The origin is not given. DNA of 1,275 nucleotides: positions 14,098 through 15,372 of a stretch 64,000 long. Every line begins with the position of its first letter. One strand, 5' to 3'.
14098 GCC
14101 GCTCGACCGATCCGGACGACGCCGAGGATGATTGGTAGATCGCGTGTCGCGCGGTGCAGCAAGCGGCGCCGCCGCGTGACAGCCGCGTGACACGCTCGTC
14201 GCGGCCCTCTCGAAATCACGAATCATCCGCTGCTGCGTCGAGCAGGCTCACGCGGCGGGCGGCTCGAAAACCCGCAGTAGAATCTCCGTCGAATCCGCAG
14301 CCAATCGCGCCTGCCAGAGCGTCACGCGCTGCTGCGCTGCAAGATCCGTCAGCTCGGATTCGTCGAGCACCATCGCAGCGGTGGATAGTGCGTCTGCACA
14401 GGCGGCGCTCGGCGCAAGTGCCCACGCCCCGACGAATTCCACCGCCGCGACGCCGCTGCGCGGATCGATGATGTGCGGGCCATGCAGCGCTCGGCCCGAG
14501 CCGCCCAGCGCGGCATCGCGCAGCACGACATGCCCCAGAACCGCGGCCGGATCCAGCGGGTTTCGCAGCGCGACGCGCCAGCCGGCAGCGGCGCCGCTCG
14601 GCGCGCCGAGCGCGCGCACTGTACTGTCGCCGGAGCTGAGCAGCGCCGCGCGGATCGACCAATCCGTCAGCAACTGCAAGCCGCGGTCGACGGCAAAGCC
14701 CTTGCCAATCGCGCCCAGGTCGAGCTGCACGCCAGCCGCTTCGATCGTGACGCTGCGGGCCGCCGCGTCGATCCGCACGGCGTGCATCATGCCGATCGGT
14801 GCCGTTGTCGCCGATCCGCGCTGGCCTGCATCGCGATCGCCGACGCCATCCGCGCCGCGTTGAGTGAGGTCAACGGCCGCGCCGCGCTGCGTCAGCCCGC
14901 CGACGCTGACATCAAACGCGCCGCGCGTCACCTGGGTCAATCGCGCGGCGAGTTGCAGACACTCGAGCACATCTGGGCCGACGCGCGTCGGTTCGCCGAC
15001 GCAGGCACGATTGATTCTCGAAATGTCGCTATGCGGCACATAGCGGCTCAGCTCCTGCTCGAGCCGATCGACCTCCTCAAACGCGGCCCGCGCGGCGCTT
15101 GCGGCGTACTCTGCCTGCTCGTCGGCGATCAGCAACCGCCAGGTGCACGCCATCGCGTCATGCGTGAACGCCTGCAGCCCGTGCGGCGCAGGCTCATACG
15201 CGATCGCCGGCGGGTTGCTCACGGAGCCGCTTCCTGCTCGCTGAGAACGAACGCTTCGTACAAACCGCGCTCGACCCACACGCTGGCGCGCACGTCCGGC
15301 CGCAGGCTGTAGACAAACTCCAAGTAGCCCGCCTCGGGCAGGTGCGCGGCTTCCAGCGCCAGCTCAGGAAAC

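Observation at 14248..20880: Translationally coupled six-gene operon joining a heptahaem cytochrome, a His-rich 4-TM subunit, a discoidin lectin, an Agl23/TIGR03663-like membrane protein and ApbE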

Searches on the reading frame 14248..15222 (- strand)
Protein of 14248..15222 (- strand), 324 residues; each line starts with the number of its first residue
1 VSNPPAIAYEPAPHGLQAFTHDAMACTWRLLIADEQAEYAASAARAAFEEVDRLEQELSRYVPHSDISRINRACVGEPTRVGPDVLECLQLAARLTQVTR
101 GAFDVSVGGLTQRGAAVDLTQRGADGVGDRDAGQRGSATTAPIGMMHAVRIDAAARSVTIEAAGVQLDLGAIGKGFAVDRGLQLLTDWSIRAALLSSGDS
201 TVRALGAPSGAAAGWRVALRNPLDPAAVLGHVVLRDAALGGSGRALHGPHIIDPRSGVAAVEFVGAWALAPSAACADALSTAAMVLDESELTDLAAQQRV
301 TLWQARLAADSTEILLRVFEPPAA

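Call 4: search_protein_families(library=pfam, proteins=[window:14248-15222:-], max_evalue=0.1)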
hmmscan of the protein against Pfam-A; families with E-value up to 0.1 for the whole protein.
window:14248-15222:- (324 aa): 1 family
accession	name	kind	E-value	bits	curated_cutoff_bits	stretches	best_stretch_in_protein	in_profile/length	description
PF02424.20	ApbE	-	2.2e-43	149.2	25.6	1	24-298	1-258/266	ApbE family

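Call 5: search_protein_families(library=ncbifam, proteins=[window:14248-15222:-], max_evalue=0.1)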
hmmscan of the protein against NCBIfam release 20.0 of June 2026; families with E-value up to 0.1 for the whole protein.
window:14248-15222:- (324 aa): 1 family
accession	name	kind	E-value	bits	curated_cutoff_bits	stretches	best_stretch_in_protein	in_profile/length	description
NF007774.0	PRK10461.1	equivalog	9.6e-20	70.7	498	1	19-303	37-325/351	FAD:protein FMN transferase ApbE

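Call 34: find_homologous_proteins(query=window:14248-15222:-, max_evalue=1e-10)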
Query window:14248-15222:- (324 aa): 1938 proteins with E <= 1e-10 among 8000 candidates; the best 120 are listed.
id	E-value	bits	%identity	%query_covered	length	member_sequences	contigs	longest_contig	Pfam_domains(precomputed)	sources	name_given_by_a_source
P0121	7.6e-203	691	100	100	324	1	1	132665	PF02424.21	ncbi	-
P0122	7.6e-78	280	48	98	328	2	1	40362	PF02424.21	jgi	-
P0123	1.4e-77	279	52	89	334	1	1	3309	PF02424.21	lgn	-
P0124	5.8e-77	277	55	84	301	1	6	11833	PF02424.21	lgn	-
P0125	1.5e-74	269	48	95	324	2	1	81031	PF02424.21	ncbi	-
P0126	1.5e-74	269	52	89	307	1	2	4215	PF02424.21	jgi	jgi:thiamine biosynthesis lipoprotein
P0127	5.9e-74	267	53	85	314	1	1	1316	PF02424.21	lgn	-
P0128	3.0e-73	265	52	86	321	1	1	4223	PF02424.21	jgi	jgi:thiamine biosynthesis lipoprotein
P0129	4.7e-73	264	51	76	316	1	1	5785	PF02424.21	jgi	jgi:thiamine biosynthesis lipoprotein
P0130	8.6e-73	263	49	92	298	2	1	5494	PF02424.21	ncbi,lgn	ncbi:MAG TPA: FAD:protein FMN transferase [Phycisphaerae bacterium]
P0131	1.6e-72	263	53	83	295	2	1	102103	PF02424.21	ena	-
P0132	1.6e-72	263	51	86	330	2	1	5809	PF02424.21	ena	-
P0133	3.2e-72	262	49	94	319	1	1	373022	PF02424.21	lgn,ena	-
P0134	9.2e-72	260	50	91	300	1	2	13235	PF02424.21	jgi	jgi:thiamine biosynthesis lipoprotein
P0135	9.9e-72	260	49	86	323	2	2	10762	PF02424.21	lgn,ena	-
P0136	9.9e-72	260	49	90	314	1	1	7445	PF02424.21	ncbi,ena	-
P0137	3.9e-71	258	51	87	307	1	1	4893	PF02424.21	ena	-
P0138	4.3e-71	258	45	90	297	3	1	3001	PF02424.21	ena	-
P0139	6.5e-71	257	49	91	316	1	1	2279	PF02424.21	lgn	-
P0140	6.8e-71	257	50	85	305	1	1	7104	PF02424.21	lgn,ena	-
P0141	8.2e-71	257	52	83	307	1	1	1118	PF02424.21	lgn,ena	-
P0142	9.6e-71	257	51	86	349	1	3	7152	PF02424.21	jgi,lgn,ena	-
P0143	1.7e-70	256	49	90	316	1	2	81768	PF02424.21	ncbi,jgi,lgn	ncbi:MAG: FAD:protein FMN transferase [Phycisphaerae bacterium]|jgi:thiamine biosynthesis lipoprotei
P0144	4.5e-70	255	51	83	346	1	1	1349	PF02424.21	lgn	-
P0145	7.1e-70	254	51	85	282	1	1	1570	PF02424.21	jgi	-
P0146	7.2e-70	254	51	92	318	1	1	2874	PF02424.21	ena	-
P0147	1.5e-69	253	47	92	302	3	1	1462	PF02424.21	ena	-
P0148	2.4e-69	252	45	90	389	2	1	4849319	PF02424.21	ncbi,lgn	ncbi:MAG: FAD:protein FMN transferase [Phycisphaerae bacterium]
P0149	2.6e-69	252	50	86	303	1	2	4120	PF02424.21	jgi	jgi:thiamine biosynthesis lipoprotein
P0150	2.8e-69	252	49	90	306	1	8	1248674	PF02424.21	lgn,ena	-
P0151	3.4e-69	252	51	85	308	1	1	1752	PF02424.21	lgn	-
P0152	4.2e-69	251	47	90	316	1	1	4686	PF02424.21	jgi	jgi:thiamine biosynthesis lipoprotein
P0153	4.5e-69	251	50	88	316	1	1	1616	PF02424.21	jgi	jgi:thiamine biosynthesis lipoprotein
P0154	4.9e-69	251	47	89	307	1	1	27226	PF02424.21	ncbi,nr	ncbi:MAG: FAD:protein FMN transferase [Planctomycetes bacterium]|nr:FAD:protein FMN transferase [Pla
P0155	7.3e-69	251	50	87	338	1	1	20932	PF02424.21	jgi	jgi:thiamine biosynthesis lipoprotein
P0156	8.8e-69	250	48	87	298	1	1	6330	PF02424.21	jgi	jgi:thiamine biosynthesis lipoprotein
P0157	9.3e-69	250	48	92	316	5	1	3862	PF02424.21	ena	-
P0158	1.1e-68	250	48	89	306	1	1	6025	PF02424.21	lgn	-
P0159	1.5e-68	250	49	86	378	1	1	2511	PF02424.21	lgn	-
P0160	1.8e-68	249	46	86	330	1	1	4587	PF02424.21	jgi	jgi:thiamine biosynthesis lipoprotein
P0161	2.3e-68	249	49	86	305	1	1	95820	PF02424.21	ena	-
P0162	2.8e-68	249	48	92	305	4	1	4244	PF02424.21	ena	-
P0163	1.1e-67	247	45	95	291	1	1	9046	PF02424.21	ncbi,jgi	-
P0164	1.7e-67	246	50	85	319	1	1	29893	PF02424.21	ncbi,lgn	-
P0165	1.7e-67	246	48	89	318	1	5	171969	PF02424.21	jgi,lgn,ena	-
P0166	1.9e-67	246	49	75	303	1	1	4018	PF02424.21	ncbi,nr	ncbi:MAG: FAD:protein FMN transferase [Planctomycetes bacterium]|nr:FAD:protein FMN transferase [Pla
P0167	1.0e-66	244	49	87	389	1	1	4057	PF02424.21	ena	-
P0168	1.2e-66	243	45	87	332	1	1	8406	PF02424.21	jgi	jgi:thiamine biosynthesis lipoprotein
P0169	1.4e-66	243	48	86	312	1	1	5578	PF02424.21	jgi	-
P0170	1.6e-66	243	50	85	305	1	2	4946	PF02424.21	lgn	-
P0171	2.1e-66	243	48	88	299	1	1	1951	PF02424.21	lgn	-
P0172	3.5e-66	242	46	92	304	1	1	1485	PF02424.21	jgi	jgi:thiamine biosynthesis lipoprotein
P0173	3.6e-66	242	46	78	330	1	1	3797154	PF02424.21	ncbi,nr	ncbi:MAG: FAD:protein FMN transferase [Phycisphaerales bacterium]|nr:MAG: FAD:protein FMN transferas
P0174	6.5e-66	241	46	85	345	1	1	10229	PF02424.21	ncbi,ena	-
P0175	8.6e-66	241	48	93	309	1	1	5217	PF02424.21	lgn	-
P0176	9.1e-66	240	51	87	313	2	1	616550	PF02424.21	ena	-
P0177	1.2e-65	240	47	92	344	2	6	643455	PF02424.21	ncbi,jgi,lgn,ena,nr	ncbi:MAG TPA: FAD:protein FMN transferase [Phycisphaerae bacterium]|nr:FAD:protein FMN transferase [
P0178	1.4e-65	240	48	79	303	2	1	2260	PF02424.21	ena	-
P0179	1.4e-65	240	46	97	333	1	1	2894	PF02424.21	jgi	jgi:thiamine biosynthesis lipoprotein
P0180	1.7e-65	240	48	88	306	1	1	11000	PF02424.21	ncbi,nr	ncbi:MAG: FAD:protein FMN transferase [Planctomycetes bacterium]|nr:FAD:protein FMN transferase [Pla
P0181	1.8e-65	239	50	85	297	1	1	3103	PF02424.21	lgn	-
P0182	2.3e-65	239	52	43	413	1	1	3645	PF02424.21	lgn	-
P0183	2.8e-65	239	48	90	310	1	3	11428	PF02424.21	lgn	-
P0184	3.0e-65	239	47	92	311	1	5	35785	PF02424.21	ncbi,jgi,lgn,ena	-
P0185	5.7e-65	238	48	89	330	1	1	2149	PF02424.21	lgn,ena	-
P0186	6.5e-65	238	45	89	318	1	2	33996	PF02424.21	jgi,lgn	-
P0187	7.3e-65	237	47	86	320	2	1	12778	PF02424.21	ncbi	-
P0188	1.2e-64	237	49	85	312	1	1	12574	PF02424.21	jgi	jgi:thiamine biosynthesis lipoprotein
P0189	1.3e-64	237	45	95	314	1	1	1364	PF02424.21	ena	-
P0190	1.9e-64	236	47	88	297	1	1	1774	PF02424.21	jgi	jgi:thiamine biosynthesis lipoprotein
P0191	3.2e-64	235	47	89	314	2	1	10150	PF02424.21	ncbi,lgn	ncbi:MAG: FAD:protein FMN transferase [Phycisphaerae bacterium]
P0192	4.1e-64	235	50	83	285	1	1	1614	PF02424.21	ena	-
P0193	4.7e-64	235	47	91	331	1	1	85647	PF02424.21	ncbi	-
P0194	7.1e-64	234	46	91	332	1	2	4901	PF02424.21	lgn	-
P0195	9.7e-64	234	50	86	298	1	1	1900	PF02424.21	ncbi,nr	ncbi:MAG: FAD:protein FMN transferase [Planctomycetota bacterium]|nr:MAG: FAD:protein FMN transferas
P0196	1.0e-63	234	47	93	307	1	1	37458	PF02424.21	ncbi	-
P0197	1.1e-63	234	47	88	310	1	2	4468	PF02424.21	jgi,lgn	jgi:thiamine biosynthesis lipoprotein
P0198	1.2e-63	234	45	91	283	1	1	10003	PF02424.21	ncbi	-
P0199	1.2e-63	233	46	89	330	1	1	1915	PF02424.21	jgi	jgi:thiamine biosynthesis lipoprotein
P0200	1.4e-63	233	47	88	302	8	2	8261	PF02424.21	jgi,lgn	jgi:thiamine biosynthesis lipoprotein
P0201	1.6e-63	233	48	84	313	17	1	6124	PF02424.21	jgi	-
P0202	1.9e-63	233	50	83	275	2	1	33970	PF02424.21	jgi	jgi:thiamine biosynthesis lipoprotein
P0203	3.3e-63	232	44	92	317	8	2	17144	PF02424.21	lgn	-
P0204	3.3e-63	232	50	87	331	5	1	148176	PF02424.21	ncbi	-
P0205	3.3e-63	232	48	87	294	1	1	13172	PF02424.21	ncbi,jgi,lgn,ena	-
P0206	5.0e-63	231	46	87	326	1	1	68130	PF02424.21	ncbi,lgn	-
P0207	9.2e-63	231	48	85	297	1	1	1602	PF02424.21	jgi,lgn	-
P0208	2.0e-62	229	46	84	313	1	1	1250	PF02424.21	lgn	-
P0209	3.1e-62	229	43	98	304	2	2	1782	PF02424.21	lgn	-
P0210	3.2e-62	229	49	86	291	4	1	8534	PF02424.21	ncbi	-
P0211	4.6e-62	228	47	84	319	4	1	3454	PF02424.21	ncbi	-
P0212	5.4e-62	228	51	43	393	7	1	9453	PF02424.21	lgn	-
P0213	6.5e-62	228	46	88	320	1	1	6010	PF02424.21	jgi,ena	-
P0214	6.8e-62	228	49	85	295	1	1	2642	PF02424.21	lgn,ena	-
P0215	7.0e-62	228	47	84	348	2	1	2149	PF02424.21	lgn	-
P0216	7.5e-62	228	45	90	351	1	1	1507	PF02424.21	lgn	-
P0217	7.6e-62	228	46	89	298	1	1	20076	PF02424.21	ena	-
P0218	9.8e-62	227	47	84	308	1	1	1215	PF02424.21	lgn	-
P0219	1.0e-61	227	47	88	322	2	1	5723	PF02424.21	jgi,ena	-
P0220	1.0e-61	227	48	87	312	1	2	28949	PF02424.21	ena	-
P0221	1.1e-61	227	46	87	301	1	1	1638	PF02424.21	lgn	-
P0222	1.1e-61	227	47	84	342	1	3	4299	PF02424.21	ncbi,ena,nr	ncbi:MAG: FAD:protein FMN transferase [Planctomycetes bacterium]|nr:FAD:protein FMN transferase [Pla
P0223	1.4e-61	227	46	85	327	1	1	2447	PF02424.21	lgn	-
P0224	1.7e-61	226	48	84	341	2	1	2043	PF02424.21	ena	-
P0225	1.8e-61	226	49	87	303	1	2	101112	PF02424.21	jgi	jgi:thiamine biosynthesis lipoprotein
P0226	2.1e-61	226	46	85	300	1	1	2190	PF02424.21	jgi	jgi:thiamine biosynthesis lipoprotein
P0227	2.4e-61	226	47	92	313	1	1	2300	PF02424.21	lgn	-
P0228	3.8e-61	225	48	87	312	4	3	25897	PF02424.21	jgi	jgi:thiamine biosynthesis lipoprotein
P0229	5.3e-61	225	44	87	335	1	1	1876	PF02424.21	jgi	jgi:thiamine biosynthesis lipoprotein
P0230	6.3e-61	225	46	87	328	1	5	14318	PF02424.21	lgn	-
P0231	7.1e-61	224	49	86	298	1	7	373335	PF02424.21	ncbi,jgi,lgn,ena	jgi:thiamine biosynthesis lipoprotein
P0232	1.0e-60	224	43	87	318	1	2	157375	PF02424.21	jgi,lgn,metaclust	metaclust:\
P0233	1.0e-60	224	45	89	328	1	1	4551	PF02424.21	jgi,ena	-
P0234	1.5e-60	223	47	86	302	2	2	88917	PF02424.21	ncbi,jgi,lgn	jgi:thiamine biosynthesis lipoprotein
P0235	1.5e-60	223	47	83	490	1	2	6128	PF02424.21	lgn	-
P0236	1.6e-60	223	47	86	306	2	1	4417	PF02424.21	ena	-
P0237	1.7e-60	223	45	90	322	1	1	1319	PF02424.21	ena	-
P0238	2.9e-60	222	46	87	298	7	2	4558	PF02424.21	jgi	-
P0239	3.2e-60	222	45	88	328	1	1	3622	PF02424.21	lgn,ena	-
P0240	5.9e-60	221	46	87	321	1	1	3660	PF02424.21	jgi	jgi:thiamine biosynthesis lipoprotein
